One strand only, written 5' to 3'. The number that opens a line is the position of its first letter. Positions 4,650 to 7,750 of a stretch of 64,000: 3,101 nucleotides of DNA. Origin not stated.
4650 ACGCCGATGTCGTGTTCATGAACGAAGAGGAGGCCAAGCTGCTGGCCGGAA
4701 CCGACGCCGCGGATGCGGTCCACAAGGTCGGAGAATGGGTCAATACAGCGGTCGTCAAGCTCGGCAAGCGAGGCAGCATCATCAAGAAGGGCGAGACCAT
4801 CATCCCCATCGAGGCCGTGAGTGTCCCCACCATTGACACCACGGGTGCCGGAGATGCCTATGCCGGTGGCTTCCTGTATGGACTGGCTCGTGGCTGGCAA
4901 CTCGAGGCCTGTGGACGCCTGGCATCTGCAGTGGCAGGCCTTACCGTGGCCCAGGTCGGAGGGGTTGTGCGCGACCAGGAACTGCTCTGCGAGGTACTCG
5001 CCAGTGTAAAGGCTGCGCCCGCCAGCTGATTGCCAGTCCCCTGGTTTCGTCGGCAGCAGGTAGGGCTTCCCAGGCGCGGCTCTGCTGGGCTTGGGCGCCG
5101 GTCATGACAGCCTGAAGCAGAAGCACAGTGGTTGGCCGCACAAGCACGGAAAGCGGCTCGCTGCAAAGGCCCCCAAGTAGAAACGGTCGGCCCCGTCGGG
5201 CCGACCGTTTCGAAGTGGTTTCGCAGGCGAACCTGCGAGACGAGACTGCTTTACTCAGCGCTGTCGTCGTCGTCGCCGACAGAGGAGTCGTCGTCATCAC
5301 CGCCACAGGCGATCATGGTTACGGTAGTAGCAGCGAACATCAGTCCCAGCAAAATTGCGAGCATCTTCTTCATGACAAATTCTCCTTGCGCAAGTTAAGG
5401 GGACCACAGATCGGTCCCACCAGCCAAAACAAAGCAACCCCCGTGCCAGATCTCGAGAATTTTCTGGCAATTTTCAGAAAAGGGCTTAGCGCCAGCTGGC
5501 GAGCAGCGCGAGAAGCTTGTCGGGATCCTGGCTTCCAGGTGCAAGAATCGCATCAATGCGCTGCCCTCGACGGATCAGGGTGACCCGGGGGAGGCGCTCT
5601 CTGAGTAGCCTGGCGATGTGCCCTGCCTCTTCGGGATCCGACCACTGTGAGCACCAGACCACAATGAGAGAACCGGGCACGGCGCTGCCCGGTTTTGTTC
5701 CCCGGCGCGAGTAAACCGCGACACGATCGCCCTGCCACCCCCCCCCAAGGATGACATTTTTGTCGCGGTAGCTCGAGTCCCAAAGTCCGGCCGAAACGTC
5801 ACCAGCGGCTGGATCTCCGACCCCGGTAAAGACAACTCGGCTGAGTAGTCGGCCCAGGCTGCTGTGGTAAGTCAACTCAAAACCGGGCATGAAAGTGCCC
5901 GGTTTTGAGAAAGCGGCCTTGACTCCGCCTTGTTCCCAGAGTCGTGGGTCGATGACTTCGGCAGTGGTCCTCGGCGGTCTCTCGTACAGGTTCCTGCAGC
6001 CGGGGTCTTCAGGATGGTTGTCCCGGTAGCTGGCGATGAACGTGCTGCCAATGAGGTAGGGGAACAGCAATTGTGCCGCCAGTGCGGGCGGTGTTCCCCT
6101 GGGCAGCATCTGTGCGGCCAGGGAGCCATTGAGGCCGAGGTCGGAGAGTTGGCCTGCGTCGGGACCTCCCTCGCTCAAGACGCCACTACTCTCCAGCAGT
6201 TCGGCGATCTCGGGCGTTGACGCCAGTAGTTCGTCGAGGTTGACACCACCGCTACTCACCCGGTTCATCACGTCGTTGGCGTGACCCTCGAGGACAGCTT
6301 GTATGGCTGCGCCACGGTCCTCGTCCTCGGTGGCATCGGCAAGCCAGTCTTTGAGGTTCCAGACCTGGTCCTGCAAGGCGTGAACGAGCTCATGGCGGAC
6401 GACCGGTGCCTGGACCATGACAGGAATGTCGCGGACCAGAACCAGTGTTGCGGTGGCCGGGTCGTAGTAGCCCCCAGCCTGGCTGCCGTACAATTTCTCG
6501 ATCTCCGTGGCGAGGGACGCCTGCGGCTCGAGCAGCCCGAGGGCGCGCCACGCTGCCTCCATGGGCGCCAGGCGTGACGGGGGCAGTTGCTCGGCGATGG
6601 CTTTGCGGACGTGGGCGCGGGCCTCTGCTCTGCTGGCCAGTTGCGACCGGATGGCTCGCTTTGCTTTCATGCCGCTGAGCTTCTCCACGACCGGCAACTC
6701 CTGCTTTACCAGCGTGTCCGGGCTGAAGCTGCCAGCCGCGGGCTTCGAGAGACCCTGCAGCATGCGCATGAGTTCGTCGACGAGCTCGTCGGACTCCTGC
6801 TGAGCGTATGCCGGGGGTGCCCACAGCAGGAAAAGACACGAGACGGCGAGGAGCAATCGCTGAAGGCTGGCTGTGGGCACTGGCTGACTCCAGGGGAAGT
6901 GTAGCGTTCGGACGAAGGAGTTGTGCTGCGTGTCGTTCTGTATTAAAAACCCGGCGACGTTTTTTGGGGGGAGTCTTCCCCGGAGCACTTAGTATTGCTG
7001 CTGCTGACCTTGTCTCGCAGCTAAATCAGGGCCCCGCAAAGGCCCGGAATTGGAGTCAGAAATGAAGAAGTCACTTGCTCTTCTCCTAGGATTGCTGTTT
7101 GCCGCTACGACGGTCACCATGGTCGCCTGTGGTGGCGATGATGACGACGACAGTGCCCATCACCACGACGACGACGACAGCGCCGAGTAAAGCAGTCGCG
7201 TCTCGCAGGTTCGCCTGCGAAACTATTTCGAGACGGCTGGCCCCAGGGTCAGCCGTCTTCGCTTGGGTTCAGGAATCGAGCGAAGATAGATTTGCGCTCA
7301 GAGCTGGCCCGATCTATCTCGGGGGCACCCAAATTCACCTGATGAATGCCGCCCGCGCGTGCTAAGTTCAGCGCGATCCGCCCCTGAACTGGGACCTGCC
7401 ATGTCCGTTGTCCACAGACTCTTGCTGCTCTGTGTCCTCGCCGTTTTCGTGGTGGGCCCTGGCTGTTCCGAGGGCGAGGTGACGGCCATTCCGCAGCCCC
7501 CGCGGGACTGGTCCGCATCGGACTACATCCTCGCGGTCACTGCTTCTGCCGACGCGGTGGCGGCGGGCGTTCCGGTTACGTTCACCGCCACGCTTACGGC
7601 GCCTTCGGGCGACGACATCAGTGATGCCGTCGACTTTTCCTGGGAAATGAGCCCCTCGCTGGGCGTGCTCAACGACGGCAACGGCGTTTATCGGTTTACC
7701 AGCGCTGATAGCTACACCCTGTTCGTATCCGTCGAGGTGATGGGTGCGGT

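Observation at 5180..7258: Inverted paralogous mini-lipoprotein genes (40/42 aa, poly-Asp +/- His3) bracketing a secreted HExxH metallopeptidase gene, with conserved 3' UUCG-hairpin + terminator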

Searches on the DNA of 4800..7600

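Call 16: search_rna_families(source=window, start=4800, end=7600, threshold=evalue, max_evalue=5)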
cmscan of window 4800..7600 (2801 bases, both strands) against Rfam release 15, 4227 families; matches with E-value up to 5: 2.
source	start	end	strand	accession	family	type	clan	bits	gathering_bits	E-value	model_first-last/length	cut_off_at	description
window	7115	7155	-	RF00498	EAV_LTH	Cis-reg; leader;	-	15.9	70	3.7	1-45/45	no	Equine arteritis virus leader TRS hairpin (LTH)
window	5643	5697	+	RF00382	DnaX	Cis-reg; frameshift_element;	-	15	35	5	1-65/65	no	DnaX ribosomal frameshifting element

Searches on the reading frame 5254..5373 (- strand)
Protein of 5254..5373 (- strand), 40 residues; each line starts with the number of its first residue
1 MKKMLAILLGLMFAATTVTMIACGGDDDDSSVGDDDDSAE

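Call 4: search_protein_families(library=pfam, proteins=[window:5254-5373:-], max_evalue=0.1)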
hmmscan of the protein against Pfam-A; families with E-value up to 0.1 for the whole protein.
window:5254-5373:- (40 aa): 0 families

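Call 5: search_protein_families(library=ncbifam, proteins=[window:5254-5373:-], max_evalue=0.1)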
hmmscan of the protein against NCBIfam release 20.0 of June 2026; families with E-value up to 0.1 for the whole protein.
window:5254-5373:- (40 aa): 10 families
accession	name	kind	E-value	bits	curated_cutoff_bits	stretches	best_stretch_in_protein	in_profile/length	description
NF010364.0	PRK13792.1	equivalog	0.0011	19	261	1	9-34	5-30/127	lysozyme inhibitor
TIGR04547.1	Mollicu_LP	subfamily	0.0011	17.5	65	1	1-27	1-28/807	MOLPALP family lipoprotein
TIGR04429.1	Phr_nterm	subfamily_domain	0.0057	17.1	25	1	1-18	1-18/28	Phr family secreted Rap phosphatase inhibitor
NF045774.1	cytochro_C551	exception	0.0088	16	118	1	1-35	1-31/110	cytochrome c551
NF047408.1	SA0632_fam_LP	equivalog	0.017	14.8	70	1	1-35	1-30/68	SA0632 family lipoprotein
NF058595.1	invert_tail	domain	0.025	14.9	37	1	3-29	52-78/113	lipo-invert putative C-terminal anchoring domain-containing protein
NF051862.1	BT4005_BT4719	subfamily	0.028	14.2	60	1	2-33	1-30/211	NigD1/NigD2 family lipoprotein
NF053527.1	lipo_Cory_WKLS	subfamily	0.043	13.7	105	1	11-33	4-22/166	WKL family lipoprotein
TIGR01655.1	yxeA_fam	subfamily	0.049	14.2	29.65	1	1-22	1-22/114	YxeA family protein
NF045826.1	lipo_P68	equivalog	0.05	12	200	1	1-28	1-25/669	P68 family surface lipoprotein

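Call 13: find_encoding_contigs(protein=window:5254-5373:-, flank=5000)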
Protein seq(40 aa) (40 aa): 11 contigs read that carry it; 4 places shown.
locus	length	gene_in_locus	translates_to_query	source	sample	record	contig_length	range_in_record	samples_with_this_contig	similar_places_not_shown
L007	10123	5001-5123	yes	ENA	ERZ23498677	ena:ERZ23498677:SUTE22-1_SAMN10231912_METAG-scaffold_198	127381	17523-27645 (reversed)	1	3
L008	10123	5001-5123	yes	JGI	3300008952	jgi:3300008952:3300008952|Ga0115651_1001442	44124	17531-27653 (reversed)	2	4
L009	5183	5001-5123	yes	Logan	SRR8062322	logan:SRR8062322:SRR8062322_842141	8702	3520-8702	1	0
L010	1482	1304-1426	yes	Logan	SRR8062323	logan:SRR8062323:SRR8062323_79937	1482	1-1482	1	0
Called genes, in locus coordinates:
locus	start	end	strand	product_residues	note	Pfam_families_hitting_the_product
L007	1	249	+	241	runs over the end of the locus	PF00392:GntR, PF07729:FCD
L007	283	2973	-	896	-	PF09136:Glucodextran_B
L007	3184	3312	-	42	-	-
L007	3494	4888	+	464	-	-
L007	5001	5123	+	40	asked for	-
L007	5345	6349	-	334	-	PF00294:PfkB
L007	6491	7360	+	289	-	PF11141:DUF2914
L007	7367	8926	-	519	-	PF00171:Aldedh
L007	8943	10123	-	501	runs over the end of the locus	PF00890:FAD_binding_2 (faint), PF01266:DAO (faint), PF13450:NAD_binding_8 (weak), PF00732:GMC_oxred_N, PF05199:GMC_oxred_C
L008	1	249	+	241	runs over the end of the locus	PF00392:GntR, PF07729:FCD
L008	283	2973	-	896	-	PF09136:Glucodextran_B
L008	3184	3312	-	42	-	-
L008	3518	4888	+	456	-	-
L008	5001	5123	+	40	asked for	-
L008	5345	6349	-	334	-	PF00294:PfkB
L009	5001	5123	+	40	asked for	-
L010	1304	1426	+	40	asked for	-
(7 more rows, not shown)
